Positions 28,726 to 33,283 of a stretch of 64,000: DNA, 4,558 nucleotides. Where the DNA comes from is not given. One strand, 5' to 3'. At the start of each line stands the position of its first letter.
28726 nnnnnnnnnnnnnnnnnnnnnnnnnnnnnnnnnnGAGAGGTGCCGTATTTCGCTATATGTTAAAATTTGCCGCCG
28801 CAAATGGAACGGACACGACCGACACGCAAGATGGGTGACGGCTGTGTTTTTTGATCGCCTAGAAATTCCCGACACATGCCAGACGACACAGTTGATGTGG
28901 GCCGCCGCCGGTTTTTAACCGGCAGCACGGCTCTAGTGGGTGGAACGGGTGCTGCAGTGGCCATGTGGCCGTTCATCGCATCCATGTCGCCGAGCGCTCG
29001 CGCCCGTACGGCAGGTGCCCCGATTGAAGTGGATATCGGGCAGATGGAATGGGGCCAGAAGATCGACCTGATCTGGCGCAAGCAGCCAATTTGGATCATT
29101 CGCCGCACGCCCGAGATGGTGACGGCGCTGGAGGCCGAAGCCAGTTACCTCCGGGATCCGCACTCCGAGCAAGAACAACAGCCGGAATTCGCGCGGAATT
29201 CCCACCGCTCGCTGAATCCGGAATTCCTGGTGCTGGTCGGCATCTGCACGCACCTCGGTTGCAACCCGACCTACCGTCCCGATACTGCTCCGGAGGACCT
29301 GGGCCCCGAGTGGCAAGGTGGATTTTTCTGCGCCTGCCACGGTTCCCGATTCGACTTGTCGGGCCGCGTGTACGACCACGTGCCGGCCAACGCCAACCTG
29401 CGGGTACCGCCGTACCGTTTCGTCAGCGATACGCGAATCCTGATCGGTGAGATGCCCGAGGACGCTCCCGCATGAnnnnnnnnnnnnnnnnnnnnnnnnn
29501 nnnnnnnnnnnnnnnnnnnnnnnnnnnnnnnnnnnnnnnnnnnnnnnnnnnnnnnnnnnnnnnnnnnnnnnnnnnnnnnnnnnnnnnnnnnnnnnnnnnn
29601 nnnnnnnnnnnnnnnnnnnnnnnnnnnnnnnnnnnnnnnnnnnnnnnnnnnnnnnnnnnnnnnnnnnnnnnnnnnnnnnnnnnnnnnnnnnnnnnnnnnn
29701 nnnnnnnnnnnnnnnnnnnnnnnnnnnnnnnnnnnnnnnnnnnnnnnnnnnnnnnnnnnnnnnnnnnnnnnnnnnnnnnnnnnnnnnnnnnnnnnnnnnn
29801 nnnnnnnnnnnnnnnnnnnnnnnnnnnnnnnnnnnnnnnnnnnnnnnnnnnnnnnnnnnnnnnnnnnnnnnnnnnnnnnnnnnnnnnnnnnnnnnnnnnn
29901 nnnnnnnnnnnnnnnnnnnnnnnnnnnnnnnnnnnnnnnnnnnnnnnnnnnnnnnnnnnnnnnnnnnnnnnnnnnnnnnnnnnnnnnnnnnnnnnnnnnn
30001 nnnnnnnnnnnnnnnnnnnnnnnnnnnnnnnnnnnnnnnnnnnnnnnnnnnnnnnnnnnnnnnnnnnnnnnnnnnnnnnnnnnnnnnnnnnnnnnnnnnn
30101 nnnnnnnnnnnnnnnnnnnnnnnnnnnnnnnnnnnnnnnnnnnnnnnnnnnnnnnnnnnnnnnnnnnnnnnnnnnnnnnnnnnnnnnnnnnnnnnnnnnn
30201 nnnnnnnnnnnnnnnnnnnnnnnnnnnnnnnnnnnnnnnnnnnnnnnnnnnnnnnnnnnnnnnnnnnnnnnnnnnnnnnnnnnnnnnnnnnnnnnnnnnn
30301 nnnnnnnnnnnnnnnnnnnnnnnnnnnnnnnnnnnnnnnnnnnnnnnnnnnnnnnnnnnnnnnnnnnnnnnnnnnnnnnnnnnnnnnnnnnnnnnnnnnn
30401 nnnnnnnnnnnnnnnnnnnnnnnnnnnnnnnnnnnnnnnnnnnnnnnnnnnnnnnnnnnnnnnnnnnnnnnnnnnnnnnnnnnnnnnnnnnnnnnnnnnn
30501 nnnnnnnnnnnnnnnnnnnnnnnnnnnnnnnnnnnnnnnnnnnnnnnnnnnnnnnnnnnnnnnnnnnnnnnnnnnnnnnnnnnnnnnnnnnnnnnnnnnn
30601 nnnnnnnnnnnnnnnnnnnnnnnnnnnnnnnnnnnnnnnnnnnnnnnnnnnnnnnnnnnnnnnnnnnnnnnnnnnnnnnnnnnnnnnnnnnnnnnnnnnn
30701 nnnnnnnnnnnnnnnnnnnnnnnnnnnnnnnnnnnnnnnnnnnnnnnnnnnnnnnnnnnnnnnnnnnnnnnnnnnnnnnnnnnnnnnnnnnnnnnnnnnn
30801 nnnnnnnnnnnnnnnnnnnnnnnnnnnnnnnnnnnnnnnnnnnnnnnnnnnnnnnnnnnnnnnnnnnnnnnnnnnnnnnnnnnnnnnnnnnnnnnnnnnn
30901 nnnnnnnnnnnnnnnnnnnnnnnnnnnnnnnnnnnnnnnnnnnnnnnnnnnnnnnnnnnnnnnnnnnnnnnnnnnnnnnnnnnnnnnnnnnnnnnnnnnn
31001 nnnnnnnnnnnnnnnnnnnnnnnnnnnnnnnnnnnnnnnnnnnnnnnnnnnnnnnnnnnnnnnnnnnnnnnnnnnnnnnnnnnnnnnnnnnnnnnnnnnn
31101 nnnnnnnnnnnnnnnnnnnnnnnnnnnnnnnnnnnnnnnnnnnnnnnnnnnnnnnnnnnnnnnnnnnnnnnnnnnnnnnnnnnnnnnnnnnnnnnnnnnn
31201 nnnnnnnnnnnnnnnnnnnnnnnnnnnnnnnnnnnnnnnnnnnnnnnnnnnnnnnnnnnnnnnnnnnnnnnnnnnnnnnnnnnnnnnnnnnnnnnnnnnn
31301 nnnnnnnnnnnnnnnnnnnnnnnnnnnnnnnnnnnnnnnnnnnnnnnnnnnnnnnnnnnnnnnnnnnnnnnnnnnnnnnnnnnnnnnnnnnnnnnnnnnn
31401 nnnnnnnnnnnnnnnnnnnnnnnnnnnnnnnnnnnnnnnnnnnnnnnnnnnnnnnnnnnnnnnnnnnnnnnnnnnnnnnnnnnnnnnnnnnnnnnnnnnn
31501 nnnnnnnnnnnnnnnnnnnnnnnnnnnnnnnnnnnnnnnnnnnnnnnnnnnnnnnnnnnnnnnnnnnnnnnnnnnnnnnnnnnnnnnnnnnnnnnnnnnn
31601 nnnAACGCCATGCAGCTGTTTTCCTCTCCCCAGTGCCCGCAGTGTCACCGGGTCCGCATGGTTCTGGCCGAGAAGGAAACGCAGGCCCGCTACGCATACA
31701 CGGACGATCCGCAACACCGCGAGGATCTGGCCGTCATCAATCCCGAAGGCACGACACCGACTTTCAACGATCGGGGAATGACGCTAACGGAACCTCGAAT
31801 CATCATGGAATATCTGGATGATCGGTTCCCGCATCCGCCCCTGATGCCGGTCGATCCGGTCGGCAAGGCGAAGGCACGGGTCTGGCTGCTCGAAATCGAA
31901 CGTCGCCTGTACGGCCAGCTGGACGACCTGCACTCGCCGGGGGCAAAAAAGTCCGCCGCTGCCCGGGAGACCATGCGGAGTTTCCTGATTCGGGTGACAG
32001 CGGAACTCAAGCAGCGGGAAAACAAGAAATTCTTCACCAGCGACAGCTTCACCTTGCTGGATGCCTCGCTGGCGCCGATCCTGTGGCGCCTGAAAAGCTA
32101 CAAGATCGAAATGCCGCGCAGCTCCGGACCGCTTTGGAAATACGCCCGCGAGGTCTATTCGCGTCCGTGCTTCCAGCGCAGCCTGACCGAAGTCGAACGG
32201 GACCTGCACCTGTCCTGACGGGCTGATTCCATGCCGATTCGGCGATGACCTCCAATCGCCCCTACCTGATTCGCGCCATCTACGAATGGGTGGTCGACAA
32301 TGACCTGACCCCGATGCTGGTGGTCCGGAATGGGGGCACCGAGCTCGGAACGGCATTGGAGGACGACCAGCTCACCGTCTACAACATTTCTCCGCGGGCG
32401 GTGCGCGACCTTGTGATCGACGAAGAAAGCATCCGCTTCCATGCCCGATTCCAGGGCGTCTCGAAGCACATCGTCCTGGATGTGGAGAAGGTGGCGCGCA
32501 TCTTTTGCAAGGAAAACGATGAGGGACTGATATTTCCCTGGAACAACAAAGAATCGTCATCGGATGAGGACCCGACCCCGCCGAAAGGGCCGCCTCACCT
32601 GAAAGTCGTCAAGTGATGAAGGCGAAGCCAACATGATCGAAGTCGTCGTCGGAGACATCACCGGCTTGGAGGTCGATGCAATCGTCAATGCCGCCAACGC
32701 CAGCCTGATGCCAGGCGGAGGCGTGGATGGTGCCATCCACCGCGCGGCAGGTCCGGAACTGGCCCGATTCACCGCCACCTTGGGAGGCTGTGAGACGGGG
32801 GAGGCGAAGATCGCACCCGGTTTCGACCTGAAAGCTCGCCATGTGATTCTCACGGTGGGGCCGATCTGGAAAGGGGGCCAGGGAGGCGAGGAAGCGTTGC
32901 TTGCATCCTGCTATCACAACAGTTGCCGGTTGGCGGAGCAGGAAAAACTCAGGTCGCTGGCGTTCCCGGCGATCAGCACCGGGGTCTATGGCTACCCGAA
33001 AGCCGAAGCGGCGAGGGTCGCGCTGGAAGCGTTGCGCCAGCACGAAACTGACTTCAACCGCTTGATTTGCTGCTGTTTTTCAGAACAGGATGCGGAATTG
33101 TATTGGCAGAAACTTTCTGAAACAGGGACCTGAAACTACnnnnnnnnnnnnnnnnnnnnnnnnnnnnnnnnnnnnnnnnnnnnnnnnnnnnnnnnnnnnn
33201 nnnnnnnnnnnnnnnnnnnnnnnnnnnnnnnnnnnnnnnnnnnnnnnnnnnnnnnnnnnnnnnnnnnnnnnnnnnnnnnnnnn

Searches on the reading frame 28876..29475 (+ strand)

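Call 64: search_protein_families(library=pfam, max_evalue=0.00001, proteins=[window:28876-29475:+])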
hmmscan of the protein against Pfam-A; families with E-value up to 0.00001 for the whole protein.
window:28876-29475:+ (199 aa): 2 families
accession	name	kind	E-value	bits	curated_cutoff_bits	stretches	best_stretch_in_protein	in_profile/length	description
PF10399.14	UCR_Fe-S_N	-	1e-10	41.3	24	1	4-40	5-41/41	Ubiquitinol-cytochrome C reductase Fe-S subunit TAT signal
PF00355.32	Rieske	-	8.5e-07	29.2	20.3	1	114-177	33-86/88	Rieske [2Fe-2S] domain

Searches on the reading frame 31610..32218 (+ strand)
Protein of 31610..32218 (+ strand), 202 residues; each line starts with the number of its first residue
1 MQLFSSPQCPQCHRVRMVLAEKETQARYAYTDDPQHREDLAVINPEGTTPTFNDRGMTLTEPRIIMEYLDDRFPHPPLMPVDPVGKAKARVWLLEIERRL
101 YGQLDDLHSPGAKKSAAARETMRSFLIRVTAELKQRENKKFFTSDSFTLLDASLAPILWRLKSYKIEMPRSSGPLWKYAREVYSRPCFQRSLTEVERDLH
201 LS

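Call 65: search_protein_families(library=pfam, max_evalue=0.00001, proteins=[window:31610-32218:+])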
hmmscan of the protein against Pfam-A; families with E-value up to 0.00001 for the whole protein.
window:31610-32218:+ (202 aa): 4 families
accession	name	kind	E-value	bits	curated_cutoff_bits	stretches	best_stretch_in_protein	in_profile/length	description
PF13417.12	GST_N_3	-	3.9e-13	50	22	1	3-77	1-75/75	Glutathione S-transferase, N-terminal domain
PF02798.26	GST_N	-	8.1e-12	45.7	20.9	1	1-70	3-75/76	Glutathione S-transferase, N-terminal domain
PF13409.12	GST_N_2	-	2e-11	44.7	25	1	9-72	2-70/70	Glutathione S-transferase, N-terminal domain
PF13410.11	GST_C_2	-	1.1e-06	29.1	24.9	1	116-167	5-53/69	Glutathione S-transferase, C-terminal domain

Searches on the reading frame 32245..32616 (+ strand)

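Call 65: search_protein_families(library=pfam, max_evalue=0.00001, proteins=[window:32245-32616:+])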
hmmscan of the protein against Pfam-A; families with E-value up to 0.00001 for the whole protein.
window:32245-32616:+ (123 aa): 1 family
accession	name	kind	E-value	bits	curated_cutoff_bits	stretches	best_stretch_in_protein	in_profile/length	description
PF04386.18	SspB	-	4.4e-18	66.2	27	1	4-109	2-118/156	Stringent starvation protein B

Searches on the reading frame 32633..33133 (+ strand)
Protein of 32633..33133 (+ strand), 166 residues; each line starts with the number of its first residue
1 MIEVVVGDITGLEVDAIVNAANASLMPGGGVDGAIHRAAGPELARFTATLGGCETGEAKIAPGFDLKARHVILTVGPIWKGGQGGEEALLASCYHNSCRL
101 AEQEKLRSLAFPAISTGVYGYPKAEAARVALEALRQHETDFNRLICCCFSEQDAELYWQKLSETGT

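Call 65: search_protein_families(library=pfam, max_evalue=0.00001, proteins=[window:32633-33133:+])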
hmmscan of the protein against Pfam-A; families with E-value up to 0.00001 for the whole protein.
window:32633-33133:+ (166 aa): 1 family
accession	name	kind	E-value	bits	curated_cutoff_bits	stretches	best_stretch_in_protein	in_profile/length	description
PF01661.27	Macro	-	1.3e-41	141.7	22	1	18-130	1-118/118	Macro domain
